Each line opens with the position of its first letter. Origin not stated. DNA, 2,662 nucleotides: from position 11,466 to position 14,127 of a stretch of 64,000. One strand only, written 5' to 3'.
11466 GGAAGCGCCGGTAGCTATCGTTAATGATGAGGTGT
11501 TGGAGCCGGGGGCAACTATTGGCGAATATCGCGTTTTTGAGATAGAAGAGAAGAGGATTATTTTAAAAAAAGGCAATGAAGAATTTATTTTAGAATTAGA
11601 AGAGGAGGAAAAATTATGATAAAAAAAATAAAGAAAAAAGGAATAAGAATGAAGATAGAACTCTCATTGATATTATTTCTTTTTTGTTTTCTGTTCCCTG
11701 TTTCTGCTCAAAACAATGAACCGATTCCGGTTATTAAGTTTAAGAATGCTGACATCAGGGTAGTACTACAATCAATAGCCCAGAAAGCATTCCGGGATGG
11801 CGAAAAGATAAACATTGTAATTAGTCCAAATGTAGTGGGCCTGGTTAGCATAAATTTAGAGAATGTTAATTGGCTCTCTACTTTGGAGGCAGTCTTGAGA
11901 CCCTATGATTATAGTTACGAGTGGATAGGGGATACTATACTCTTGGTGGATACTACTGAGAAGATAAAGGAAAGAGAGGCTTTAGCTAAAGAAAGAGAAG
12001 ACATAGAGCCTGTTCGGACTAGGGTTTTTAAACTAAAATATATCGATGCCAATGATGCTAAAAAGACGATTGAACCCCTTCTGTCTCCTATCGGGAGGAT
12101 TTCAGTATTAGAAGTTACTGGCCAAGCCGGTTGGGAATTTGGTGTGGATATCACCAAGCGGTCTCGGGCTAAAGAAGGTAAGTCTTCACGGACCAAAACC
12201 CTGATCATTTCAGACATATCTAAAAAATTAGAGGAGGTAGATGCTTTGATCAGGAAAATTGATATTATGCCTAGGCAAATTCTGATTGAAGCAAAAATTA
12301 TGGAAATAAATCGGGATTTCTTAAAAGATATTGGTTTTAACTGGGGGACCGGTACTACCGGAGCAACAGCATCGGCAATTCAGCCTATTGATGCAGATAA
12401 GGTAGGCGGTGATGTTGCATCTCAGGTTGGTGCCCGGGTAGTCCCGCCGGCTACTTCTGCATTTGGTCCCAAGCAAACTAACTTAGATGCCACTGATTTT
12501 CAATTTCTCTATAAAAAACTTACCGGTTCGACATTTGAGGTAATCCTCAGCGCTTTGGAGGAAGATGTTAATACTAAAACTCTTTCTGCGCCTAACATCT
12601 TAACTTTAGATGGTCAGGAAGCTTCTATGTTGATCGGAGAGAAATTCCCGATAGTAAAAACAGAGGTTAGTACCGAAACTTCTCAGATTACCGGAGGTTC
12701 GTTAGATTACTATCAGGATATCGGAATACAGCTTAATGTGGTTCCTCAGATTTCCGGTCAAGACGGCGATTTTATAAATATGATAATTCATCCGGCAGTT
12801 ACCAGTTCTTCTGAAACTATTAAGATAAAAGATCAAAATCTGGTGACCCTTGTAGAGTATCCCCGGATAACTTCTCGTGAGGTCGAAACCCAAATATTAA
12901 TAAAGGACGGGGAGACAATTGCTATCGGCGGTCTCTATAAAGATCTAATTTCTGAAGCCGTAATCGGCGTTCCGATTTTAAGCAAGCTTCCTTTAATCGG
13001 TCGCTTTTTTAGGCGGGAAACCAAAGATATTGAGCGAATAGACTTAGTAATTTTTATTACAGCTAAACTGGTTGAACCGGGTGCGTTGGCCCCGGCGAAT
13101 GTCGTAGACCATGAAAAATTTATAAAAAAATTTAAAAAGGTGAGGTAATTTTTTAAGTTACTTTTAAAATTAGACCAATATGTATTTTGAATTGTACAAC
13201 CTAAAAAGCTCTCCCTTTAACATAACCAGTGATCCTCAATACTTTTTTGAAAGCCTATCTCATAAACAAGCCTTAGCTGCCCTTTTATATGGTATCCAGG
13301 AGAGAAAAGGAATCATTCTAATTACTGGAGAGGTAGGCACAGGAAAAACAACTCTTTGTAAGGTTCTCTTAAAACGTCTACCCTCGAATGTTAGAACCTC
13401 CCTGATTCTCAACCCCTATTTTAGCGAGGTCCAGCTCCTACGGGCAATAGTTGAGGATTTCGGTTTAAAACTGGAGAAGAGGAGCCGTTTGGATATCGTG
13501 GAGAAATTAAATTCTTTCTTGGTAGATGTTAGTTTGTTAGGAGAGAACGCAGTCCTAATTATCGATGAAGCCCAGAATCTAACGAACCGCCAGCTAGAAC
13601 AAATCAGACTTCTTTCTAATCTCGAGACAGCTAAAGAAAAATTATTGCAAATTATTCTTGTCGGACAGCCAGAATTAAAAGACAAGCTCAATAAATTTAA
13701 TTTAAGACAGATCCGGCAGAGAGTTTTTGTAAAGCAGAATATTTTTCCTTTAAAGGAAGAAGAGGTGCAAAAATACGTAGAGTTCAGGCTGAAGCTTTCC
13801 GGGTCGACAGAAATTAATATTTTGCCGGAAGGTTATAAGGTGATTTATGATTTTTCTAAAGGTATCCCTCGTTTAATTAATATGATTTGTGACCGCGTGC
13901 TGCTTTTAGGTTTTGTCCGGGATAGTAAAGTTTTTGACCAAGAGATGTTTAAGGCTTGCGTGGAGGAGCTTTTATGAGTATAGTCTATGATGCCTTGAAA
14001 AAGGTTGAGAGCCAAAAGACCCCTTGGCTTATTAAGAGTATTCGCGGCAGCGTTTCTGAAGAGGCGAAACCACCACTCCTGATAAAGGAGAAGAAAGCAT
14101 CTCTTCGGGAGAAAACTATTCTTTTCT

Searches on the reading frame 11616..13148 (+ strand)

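Call 78: search_protein_families(library=pfam, proteins=[window:11616-13148:+], max_evalue=0.001)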
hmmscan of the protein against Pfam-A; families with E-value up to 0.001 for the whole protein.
window:11616-13148:+ (510 aa): 3 families
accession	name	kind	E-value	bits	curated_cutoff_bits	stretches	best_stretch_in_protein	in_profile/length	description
PF00263.26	Secretin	-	1.6e-41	142.1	27.5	1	313-487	1-169/169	Bacterial type II and III secretion system protein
PF03958.22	Secretin_N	-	1.6e-08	35.1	28.2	1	135-169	1-42/69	Bacterial type II/III secretion system short domain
PF07660.19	STN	-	0.00022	21.4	28.4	1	65-111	1-50/52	Secretin and TonB N terminus short domain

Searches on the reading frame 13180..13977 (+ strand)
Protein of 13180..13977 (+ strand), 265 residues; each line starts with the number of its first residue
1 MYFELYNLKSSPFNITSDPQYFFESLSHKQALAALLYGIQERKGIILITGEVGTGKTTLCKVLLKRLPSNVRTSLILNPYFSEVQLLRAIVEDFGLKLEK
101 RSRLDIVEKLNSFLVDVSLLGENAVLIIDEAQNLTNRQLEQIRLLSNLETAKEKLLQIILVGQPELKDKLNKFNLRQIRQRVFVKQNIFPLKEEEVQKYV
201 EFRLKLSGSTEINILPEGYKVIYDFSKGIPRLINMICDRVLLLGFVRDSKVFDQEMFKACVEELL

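Call 78: search_protein_families(library=pfam, proteins=[window:13180-13977:+], max_evalue=0.001)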
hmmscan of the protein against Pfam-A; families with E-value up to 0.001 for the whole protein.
window:13180-13977:+ (265 aa): 16 families
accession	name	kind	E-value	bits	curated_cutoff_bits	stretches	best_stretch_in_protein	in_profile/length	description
PF13401.12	AAA_22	-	2e-28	99.8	27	1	41-170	3-130/130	AAA domain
PF13191.12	AAA_16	-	4.3e-11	44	32.6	1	30-156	10-165/167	AAA ATPase domain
PF09848.15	SLFN-g3_helicase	-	2.5e-07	30.7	24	1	44-145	2-108/354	Schlafen group 3, DNA/RNA helicase domain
PF13604.12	AAA_30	-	1.3e-06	28.7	27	1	28-164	4-125/191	AAA domain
PF13238.12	AAA_18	-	5.5e-06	27.3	29.4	1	46-130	1-79/128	AAA domain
PF00004.35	AAA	-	2.2e-05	25.4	21.2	1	46-179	1-124/131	ATPase family associated with various cellular activities (AAA)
PF00437.27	T2SSE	-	2.3e-05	23.6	24.9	1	29-72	128-171/370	Type II/IV secretion system protein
PF02562.22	PhoH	-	9.6e-05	22.4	27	0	122-142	119-139/205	PhoH-like protein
PF20720.3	nSTAND3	-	0.0001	22.5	27.2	1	40-68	14-42/155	Novel STAND NTPase 3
PF02367.23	TsaE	-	0.00013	22.4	26.6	1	27-69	5-47/128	Threonylcarbamoyl adenosine biosynthesis protein TsaE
PF13173.12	AAA_14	-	0.00024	21.6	27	1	44-139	3-79/129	AAA domain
PF13245.12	AAA_19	-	0.00025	21.7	25.1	0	43-163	11-125/134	AAA domain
PF01637.24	ATPase_2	-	0.00048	20.4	33.2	0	41-145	18-132/225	ATPase domain predominantly from Archaea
PF12775.13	AAA_7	-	0.00055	20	25.8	1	39-102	29-90/181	P-loop containing dynein motor region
PF07728.20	AAA_5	-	0.00078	19.9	22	0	46-150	2-95/139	AAA domain (dynein-related subfamily)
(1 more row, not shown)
